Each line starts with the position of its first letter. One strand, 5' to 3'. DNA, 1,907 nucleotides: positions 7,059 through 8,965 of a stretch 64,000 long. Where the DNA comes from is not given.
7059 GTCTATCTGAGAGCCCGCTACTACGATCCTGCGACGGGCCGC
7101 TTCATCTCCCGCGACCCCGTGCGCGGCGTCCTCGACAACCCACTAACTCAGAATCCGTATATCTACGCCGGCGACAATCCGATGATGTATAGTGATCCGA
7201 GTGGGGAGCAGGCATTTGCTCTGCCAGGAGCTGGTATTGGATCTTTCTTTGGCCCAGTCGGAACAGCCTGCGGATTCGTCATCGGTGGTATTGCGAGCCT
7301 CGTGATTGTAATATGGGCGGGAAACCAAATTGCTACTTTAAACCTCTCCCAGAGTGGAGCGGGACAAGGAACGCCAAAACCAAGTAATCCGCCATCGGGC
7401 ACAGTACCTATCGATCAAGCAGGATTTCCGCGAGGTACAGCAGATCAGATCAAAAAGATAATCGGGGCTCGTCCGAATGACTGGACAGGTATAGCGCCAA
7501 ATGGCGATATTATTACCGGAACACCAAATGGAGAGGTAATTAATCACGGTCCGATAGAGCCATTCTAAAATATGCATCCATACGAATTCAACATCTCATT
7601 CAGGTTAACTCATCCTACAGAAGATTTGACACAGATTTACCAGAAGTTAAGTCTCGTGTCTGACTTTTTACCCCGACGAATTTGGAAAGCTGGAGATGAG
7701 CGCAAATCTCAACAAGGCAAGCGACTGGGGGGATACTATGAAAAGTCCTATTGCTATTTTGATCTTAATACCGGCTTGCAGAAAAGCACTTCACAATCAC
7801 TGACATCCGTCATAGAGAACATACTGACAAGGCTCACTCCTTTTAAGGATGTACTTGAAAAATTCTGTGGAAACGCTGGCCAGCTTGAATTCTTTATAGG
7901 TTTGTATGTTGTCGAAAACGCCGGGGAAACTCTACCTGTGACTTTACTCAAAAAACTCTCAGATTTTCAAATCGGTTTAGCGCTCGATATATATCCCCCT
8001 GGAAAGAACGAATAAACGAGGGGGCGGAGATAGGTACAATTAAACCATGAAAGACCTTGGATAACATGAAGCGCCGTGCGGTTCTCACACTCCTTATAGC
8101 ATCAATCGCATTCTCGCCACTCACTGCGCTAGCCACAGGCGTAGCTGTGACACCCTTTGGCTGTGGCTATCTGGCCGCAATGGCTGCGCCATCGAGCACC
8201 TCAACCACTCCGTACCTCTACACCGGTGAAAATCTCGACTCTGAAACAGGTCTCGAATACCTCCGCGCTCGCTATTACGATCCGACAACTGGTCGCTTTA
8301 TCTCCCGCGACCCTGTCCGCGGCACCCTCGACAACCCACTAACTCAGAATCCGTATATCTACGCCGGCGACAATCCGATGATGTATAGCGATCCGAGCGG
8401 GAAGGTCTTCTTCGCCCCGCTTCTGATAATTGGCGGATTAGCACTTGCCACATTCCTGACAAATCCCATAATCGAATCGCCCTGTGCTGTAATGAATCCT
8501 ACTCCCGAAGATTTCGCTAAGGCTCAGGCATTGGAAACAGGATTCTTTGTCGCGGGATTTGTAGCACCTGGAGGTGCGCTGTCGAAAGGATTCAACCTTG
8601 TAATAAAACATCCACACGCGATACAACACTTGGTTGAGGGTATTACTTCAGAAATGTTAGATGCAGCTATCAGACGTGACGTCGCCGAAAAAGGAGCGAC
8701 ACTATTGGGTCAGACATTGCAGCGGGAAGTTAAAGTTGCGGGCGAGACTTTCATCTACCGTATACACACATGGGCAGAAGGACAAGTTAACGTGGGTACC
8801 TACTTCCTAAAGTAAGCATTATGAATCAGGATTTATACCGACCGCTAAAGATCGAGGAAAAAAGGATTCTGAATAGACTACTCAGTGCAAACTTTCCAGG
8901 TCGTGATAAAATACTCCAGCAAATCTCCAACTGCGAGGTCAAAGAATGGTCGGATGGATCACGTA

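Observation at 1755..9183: RHS polymorphic-toxin locus: full-length RHS toxin + immunity candidate + orphan RHS-tip cassette + second immunity candidate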

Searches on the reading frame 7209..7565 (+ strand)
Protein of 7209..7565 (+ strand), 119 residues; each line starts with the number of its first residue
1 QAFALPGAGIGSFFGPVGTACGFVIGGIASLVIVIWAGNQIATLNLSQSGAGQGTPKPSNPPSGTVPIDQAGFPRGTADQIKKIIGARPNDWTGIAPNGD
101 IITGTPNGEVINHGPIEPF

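Call 11: search_protein_families(library=pfam, proteins=[window:7209-7565:+], max_evalue=10)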
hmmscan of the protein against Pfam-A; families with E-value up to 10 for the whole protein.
seq(119 aa): 2 families
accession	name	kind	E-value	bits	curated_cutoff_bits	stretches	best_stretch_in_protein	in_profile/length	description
PF17508.7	MccV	-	0.43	11.6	27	1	17-63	35-82/104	Microcin V bacteriocin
PF10439.15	Bacteriocin_IIc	-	9.7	6.7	27.1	1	2-30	30-56/59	Bacteriocin class II with double-glycine leader peptide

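Call 12: find_homologous_proteins(query=window:7209-7565:+, max_evalue=0.01)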
Query seq(119 aa) (119 aa): 9 proteins with E <= 0.01 among 18 candidates.
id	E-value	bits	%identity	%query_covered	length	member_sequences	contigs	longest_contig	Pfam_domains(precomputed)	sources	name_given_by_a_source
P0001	6.6e-27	112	70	65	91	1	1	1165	-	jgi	jgi:hypothetical protein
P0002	2.2e-26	111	67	66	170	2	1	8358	-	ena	-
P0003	3.2e-23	100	64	66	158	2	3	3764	-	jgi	-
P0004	3.5e-22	97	59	70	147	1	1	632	-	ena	-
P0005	1.5e-18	85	56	62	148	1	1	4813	-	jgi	jgi:hypothetical protein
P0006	4.0e-15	74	41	84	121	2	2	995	-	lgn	-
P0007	9.8e-15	73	48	78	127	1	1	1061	-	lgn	-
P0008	1.1e-12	66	59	53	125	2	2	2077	-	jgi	jgi:hypothetical protein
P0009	6.3e-10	57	52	53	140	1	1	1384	-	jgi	jgi:hypothetical protein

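Call 19: find_encoding_contigs(protein=P0002, flank=8000, max_places=4)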
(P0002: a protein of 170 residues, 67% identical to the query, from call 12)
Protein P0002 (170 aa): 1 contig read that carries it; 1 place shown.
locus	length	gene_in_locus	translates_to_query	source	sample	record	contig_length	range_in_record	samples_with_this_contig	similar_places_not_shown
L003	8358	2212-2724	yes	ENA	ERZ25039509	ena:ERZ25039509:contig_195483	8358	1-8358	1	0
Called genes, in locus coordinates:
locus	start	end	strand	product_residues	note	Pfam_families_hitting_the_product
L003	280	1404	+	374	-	PF14907:NTP_transf_5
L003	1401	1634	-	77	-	-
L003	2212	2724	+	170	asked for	-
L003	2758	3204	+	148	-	PF14106:DUF4279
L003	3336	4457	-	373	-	PF07508:Recombinase (weak), PF13408:Zn_ribbon_recom (weak)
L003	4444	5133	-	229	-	PF00239:Resolvase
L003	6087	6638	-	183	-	-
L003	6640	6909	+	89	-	-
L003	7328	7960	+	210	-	-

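Call 20: find_encoding_contigs(protein=P0005, flank=8000, max_places=4)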
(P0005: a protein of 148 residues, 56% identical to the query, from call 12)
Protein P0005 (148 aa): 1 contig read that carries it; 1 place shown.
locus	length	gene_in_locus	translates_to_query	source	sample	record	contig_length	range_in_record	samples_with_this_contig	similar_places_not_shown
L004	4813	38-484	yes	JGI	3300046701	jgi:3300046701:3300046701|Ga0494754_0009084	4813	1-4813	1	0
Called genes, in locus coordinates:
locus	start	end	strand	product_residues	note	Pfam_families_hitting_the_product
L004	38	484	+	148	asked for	-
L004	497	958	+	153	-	-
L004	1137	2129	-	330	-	PF01471:PG_binding_1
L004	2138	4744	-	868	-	-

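Call 22: find_encoding_contigs(protein=P0003, flank=5000, max_places=4)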
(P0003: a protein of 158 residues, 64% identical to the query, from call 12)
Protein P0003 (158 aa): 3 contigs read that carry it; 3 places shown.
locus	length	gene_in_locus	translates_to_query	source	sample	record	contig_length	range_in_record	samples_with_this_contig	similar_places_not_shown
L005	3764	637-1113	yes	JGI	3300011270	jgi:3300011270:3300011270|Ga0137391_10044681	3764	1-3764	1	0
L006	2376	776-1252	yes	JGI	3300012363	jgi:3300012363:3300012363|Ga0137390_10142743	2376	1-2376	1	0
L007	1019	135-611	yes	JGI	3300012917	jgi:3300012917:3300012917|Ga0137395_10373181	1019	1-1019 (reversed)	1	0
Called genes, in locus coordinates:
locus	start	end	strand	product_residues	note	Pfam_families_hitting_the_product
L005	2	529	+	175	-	?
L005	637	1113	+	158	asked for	-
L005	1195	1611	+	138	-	PF14106:DUF4279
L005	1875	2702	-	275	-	PF07508:Recombinase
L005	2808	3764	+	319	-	?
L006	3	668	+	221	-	?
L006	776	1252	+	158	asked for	-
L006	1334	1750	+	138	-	PF14106:DUF4279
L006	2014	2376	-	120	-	?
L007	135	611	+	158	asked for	-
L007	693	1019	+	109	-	?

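Call 23: find_encoding_contigs(protein=P0008, flank=5000, max_places=4)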
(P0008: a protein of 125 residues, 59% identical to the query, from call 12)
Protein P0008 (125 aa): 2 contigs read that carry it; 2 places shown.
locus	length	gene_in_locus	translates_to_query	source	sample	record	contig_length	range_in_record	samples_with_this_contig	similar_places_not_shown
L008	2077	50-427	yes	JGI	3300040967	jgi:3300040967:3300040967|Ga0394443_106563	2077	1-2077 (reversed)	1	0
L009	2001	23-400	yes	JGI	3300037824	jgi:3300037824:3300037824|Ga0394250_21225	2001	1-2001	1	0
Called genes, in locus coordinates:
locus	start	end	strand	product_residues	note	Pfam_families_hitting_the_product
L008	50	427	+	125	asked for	-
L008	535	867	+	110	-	-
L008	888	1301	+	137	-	-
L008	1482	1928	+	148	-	PF03527:RHS (weak)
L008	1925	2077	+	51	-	?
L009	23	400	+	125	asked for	-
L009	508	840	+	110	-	-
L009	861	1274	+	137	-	-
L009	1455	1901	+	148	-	PF03527:RHS (weak)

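Call 72: search_protein_families(library=pfam, proteins=[L008:535-864:+, L004:497-955:+], max_evalue=1)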
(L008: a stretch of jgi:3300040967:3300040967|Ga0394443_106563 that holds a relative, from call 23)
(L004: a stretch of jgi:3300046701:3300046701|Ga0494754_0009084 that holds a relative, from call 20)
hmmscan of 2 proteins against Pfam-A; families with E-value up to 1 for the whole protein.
L008:535-864:+ (110 aa): 0 families

L004:497-955:+ (153 aa): 1 family
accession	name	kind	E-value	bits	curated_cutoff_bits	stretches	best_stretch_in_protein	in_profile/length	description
PF14106.11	DUF4279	-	0.0051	17.5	25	1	73-140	41-115/116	Domain of unknown function (DUF4279)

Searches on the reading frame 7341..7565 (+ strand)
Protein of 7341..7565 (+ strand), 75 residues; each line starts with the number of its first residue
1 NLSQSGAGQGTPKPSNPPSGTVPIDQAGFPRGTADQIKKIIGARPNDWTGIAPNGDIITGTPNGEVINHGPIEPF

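Call 37: predict_structure(alignment_id=A1)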
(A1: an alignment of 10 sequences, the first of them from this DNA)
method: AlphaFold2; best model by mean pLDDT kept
length: 75 residues; sequences in the alignment: 10
mean_pLDDT: 82.0   pTM: 0.69
mean pLDDT of the five models: 82.0, 81.6, 78.4, 77.0, 76.5
residues with pLDDT >= 90: 27; 70-90: 35; 50-70: 4; < 50: 9
segments of 3 or more residues with pLDDT < 50: 1-8
pLDDT, mean of each block of 10 residues (from residue 1): 44 89 90 89 88 93 89 68
secondary structure, 60 per line:
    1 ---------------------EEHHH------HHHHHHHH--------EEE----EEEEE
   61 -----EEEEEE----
elements in order: H33-40 E49-51 E56-60 E66-71

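Call 51: search_solved_structures(query=A1, max_evalue=10)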
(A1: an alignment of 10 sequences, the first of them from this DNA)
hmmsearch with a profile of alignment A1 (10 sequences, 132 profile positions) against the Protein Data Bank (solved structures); distinct sequences matched with E-value up to 10: 5.
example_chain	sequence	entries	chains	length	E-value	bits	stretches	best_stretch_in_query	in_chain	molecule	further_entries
1f9d_A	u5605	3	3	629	0.35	14.2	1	95-112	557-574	ENDO-1,4-BETA-GLUCANASE F | Endoglucanase F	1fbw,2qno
1g9j_A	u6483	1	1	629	0.35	14.2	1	95-112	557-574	CELLULASE CEL48F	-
1f9o_A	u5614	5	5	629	0.35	14.2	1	95-112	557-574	ENDO-1,4-BETA-GLUCANASE F | CELLULASE CELF | CELLULASE CEL48F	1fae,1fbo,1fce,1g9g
4xwl_A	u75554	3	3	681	0.77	13.1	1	96-112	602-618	Exoglucanase S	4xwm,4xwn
6d5d_A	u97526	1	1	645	1.2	12.5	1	96-112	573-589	glycoside hydrolase WP_045175321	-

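Call 76: search_protein_families(library=pfam, alignment_id=A9, max_evalue=10)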
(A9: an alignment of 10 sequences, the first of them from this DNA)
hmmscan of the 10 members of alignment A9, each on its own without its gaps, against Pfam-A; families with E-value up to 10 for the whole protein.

A. member 1, seq(66 aa): 0 families

B. families by the number of members that match (of 10 scanned): 0 families

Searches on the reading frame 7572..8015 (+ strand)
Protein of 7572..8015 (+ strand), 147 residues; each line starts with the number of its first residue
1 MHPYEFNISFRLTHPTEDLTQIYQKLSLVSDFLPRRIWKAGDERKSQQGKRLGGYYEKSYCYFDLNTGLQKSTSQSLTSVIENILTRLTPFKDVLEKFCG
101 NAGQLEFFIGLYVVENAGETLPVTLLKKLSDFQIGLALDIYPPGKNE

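Call 8: search_protein_families(library=pfam, proteins=[window:7572-8015:+], max_evalue=0.01)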
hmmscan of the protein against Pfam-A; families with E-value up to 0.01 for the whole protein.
window:7572-8015:+ (147 aa): 1 family
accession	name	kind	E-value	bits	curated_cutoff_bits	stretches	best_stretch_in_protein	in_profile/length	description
PF14106.11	DUF4279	-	2.3e-07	31.6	25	1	34-132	18-110/116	Domain of unknown function (DUF4279)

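Call 9: search_protein_families(library=ncbifam, proteins=[window:7572-8015:+], max_evalue=0.01)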
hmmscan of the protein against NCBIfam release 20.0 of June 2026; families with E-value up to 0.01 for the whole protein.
window:7572-8015:+ (147 aa): 0 families

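Call 11: search_protein_families(library=pfam, proteins=[window:7572-8015:+], max_evalue=10)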
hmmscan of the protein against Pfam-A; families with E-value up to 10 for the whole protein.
window:7572-8015:+ (147 aa): 2 families
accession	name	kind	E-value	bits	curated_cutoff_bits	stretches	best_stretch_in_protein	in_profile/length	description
PF14106.11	DUF4279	-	2.3e-07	31.6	25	1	34-132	18-110/116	Domain of unknown function (DUF4279)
PF21273.3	SNX17-27-31_F1_FERM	-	0.14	12.5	26.7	1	92-133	24-67/90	Sortin nexin 17/27/31, FERM domain, F1 lobe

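Call 15: search_solved_structures(query=window:7572-8015:+, max_evalue=10)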
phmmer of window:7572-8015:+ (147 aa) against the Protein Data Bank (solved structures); distinct sequences matched with E-value up to 10: 0.

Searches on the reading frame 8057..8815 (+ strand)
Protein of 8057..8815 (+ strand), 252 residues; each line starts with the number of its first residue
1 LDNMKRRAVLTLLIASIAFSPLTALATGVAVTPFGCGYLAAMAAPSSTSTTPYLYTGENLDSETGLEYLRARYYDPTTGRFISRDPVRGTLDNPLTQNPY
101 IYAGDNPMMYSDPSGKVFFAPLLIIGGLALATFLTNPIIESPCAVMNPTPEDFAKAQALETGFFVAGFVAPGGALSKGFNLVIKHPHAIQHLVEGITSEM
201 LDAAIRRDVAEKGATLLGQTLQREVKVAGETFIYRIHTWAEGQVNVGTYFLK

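Call 8: search_protein_families(library=pfam, proteins=[window:8057-8815:+], max_evalue=0.01)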
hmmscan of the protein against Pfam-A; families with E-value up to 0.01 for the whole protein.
window:8057-8815:+ (252 aa): 0 families

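Call 9: search_protein_families(library=ncbifam, proteins=[window:8057-8815:+], max_evalue=0.01)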
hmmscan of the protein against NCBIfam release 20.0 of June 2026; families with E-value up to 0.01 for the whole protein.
window:8057-8815:+ (252 aa): 2 families
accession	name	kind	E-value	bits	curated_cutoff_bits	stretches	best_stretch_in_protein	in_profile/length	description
TIGR03696.1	Rhs_assc_core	domain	8.5e-21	74.3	32.5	1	46-115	10-75/76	RHS repeat-associated core domain-containing protein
NF041261.1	RHS_core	equivalog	6.4e-06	24.2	2000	1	52-90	1202-1240/1261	RHS element core protein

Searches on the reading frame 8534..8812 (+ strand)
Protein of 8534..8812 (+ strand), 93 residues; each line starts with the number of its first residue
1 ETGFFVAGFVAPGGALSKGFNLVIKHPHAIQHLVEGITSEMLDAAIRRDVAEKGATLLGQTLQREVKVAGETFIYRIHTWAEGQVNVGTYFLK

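Call 50: search_solved_structures(query=A6, max_evalue=10)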
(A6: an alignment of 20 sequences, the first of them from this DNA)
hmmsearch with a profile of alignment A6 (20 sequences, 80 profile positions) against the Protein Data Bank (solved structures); distinct sequences matched with E-value up to 10: 7.
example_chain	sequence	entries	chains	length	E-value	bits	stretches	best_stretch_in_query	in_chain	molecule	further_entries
6yq4_A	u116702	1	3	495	0.25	14.6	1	44-65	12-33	Tannase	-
6ri3_A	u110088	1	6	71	0.53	13.5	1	13-57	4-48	dodecin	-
5i0i_I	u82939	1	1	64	1.2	12.3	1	11-49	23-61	Calmodulin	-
7sg7_T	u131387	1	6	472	1.3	12.3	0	35-72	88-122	Gene 8 protein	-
8eap_G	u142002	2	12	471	1.4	12.2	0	35-72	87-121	Packaged DNA stabilization protein gp10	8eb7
8tvr_S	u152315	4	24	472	1.4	12.2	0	35-72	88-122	Packaged DNA stabilization protein gp10 | Phage stabilisation protein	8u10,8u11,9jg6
8esq_A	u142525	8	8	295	1.9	11.7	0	23-53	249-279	Ribosome biogenesis protein brx1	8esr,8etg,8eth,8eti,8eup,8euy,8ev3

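Call 60: predict_structure(alignment_id=A6)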
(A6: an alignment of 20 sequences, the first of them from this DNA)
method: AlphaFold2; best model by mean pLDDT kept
length: 93 residues; sequences in the alignment: 20
mean_pLDDT: 74.9   pTM: 0.65
mean pLDDT of the five models: 74.9, 71.5, 71.5, 70.9, 68.4
residues with pLDDT >= 90: 21; 70-90: 44; 50-70: 12; < 50: 16
segments of 3 or more residues with pLDDT < 50: 1-16
pLDDT, mean of each block of 10 residues (from residue 1): 41 47 66 78 91 87 92 90 80 84
secondary structure, 60 per line:
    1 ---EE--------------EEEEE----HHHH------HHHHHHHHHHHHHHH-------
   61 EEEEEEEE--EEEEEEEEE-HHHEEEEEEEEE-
elements in order: E20-24 H29-32 H39-53 E61-68 E71-79 E84-92

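Call 112: fold_search(model_id=the predicted structure, library=pdb)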
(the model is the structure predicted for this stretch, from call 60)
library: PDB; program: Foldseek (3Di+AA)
matches with E <= 10: 934; with E <= 0.001: 0
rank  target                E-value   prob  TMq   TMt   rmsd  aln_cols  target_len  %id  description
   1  5jaa_D                1.4e-02  0.99  0.51  0.47   4.1        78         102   10  Crystal structure of the HigBA2 toxin-antitoxin complex (released 2017-04-05)
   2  9uoz_D                6.1e-02  0.75  0.36  0.33  14.6        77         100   14  Structure of Echinococcus multilocularis Cystatin B (released 2025-08-20)
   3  7pk4_B                1.6e-01  0.72  0.37  0.41   8.4        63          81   21  Tick salivary cystatin Ricistatin in complex with cathepsin V (released 2022-12-14)
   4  5v0f                  1.8e-01  0.41  0.27  0.22   9.7        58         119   14  Crystal structure of C-As lyase with mutation K105A and substrate Roxarsone (released 2018-03-21)
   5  9uoz_B                1.9e-01  0.51  0.36  0.34  14.4        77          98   14  Structure of Echinococcus multilocularis Cystatin B (released 2025-08-20)
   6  9uoz_C                1.9e-01  0.51  0.35  0.33  14.3        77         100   14  Structure of Echinococcus multilocularis Cystatin B (released 2025-08-20)
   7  9uoz_E                2.1e-01  0.47  0.36  0.33  14.3        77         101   14  Structure of Echinococcus multilocularis Cystatin B (released 2025-08-20)
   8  21ie_A                2.1e-01  0.21  0.26  0.34   5.9        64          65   12  The MIDN Catch-IRF4 (A8S) fusion protein (released 2026-02-04)
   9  21ip_A                2.3e-01  0.21  0.27  0.35   5.9        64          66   16  The MIDN Catch-IRF4 (A8C) fusion protein (released 2026-02-04)
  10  8c24_B                2.4e-01  0.38  0.33  0.33   4.4        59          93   20  ParDE1 toxin-antitoxin complex from Mycobacterium tuberculosis (rv1960c-rv1959c) (released 2023-12-20)
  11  7vba_N                2.4e-01  0.18  0.34  0.23   7.1       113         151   12  Structure of the pre state human RNA Polymerase I Elongation Complex (released 2022-02-16)
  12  2rk9_B                2.6e-01  0.23  0.25  0.20   7.8        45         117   11  The crystal structure of a glyoxalase/bleomycin resistance protein/dioxygenase superfamily member from Vibrio splendid (released 2007-10-30)
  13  9ve6_A                2.8e-01  0.18  0.27  0.35   7.0        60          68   20  The MIDN Catch-IRF4 (F6Y) fusion protein (released 2026-02-04)
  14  9vea_A                2.8e-01  0.15  0.27  0.35   7.0        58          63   17  The MIDN Catch-IRF4 (A8I) fusion protein (released 2026-02-04)
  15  9ve4_A                2.8e-01  0.15  0.26  0.34   7.0        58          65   19  The MIDN Catch-IRF4 fusion protein (released 2026-02-04)
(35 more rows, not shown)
